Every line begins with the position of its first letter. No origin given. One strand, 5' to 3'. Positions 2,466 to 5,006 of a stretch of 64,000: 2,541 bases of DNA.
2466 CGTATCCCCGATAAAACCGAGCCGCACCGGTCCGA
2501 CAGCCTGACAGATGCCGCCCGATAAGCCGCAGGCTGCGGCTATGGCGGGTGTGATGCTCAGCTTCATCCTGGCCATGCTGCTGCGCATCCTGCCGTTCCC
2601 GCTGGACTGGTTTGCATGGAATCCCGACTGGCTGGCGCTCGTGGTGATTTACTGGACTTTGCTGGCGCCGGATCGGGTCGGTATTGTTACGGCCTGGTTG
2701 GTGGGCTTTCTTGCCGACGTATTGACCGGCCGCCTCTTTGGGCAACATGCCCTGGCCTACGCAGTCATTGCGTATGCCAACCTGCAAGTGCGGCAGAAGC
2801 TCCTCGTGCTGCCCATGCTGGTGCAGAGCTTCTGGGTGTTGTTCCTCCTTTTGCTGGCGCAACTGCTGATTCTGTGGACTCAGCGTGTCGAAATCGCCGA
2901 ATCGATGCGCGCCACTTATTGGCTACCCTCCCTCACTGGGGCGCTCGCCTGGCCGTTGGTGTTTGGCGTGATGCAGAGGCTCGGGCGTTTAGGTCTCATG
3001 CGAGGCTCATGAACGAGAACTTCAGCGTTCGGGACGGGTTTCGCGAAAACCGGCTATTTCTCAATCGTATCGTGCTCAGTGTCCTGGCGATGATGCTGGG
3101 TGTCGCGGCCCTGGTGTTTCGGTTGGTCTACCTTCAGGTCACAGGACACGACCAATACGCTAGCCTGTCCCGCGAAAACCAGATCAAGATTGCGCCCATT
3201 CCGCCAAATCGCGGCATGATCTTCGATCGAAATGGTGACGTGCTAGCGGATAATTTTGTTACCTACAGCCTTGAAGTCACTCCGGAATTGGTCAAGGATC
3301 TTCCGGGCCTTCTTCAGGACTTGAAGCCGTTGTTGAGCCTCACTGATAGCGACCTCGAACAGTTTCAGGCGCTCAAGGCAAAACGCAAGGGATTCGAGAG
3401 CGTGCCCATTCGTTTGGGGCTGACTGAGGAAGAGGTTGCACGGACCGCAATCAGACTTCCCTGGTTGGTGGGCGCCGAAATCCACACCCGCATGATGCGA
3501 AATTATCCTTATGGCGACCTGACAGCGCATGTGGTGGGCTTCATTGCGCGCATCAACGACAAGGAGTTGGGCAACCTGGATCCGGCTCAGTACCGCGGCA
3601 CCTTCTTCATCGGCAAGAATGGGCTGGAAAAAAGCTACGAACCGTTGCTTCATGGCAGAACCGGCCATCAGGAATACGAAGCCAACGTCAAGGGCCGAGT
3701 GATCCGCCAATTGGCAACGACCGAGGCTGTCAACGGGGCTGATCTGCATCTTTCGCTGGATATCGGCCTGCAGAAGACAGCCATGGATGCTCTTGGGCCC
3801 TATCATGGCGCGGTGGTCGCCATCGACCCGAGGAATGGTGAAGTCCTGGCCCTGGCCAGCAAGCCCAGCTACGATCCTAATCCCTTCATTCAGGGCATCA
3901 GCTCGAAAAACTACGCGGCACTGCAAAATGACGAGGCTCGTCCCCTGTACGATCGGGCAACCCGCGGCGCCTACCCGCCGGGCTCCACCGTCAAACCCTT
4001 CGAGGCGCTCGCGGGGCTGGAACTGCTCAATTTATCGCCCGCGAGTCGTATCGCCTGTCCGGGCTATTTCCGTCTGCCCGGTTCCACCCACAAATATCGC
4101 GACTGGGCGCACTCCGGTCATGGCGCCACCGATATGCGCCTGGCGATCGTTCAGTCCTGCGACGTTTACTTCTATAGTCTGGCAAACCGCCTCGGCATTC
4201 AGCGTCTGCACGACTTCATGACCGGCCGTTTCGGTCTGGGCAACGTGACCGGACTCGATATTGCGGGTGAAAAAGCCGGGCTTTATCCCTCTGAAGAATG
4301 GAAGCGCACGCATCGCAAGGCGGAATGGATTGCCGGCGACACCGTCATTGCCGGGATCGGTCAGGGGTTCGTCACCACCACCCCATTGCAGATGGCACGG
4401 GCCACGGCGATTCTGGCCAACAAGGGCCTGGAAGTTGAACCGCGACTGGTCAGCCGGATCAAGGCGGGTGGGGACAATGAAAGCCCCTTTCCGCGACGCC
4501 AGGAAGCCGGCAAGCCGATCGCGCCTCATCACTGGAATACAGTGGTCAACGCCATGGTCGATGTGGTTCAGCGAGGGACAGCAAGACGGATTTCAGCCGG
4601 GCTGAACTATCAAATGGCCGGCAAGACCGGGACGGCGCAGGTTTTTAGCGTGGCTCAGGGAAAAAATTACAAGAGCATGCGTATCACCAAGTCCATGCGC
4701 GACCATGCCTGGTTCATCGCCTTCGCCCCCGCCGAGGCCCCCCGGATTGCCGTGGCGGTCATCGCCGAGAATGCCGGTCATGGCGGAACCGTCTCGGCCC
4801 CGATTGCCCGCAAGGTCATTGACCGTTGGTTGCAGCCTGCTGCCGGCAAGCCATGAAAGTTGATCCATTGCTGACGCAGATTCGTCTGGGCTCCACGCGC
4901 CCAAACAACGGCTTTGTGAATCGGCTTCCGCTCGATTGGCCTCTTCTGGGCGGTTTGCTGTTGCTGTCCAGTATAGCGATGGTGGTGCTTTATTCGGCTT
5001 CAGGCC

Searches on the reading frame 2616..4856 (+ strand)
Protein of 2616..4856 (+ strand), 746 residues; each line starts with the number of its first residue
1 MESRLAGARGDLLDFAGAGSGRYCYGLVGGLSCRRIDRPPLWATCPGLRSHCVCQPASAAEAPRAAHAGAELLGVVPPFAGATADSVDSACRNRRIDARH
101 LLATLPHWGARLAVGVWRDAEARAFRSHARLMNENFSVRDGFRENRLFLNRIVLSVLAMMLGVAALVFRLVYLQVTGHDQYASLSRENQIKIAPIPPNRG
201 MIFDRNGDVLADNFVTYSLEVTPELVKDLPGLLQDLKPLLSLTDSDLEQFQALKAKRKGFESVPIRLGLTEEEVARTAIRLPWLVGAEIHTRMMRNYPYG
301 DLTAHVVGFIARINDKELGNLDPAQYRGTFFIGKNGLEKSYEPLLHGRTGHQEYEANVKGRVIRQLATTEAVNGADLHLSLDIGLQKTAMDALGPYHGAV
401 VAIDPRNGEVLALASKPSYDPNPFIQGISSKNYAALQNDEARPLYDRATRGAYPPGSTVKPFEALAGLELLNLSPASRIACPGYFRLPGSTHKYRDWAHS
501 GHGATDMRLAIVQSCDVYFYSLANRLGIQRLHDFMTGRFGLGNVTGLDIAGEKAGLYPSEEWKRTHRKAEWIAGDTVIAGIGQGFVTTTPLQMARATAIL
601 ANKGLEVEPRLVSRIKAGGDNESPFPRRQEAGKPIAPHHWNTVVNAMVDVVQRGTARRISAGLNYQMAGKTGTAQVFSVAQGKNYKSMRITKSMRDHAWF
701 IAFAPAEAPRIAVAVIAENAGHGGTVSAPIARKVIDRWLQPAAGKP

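Call 82: search_protein_families(library=pfam, proteins=[window:2616-4856:+], max_evalue=0.00001)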
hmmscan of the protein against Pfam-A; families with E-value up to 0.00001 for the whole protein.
window:2616-4856:+ (746 aa): 2 families
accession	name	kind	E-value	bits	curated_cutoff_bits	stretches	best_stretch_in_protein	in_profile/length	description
PF00905.27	Transpeptidase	-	6.7e-70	236.1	22.1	1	398-735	1-298/299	Penicillin binding protein transpeptidase domain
PF03717.20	PBP_dimer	-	1.2e-39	137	24.4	1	194-366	1-179/180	Penicillin-binding Protein dimerisation domain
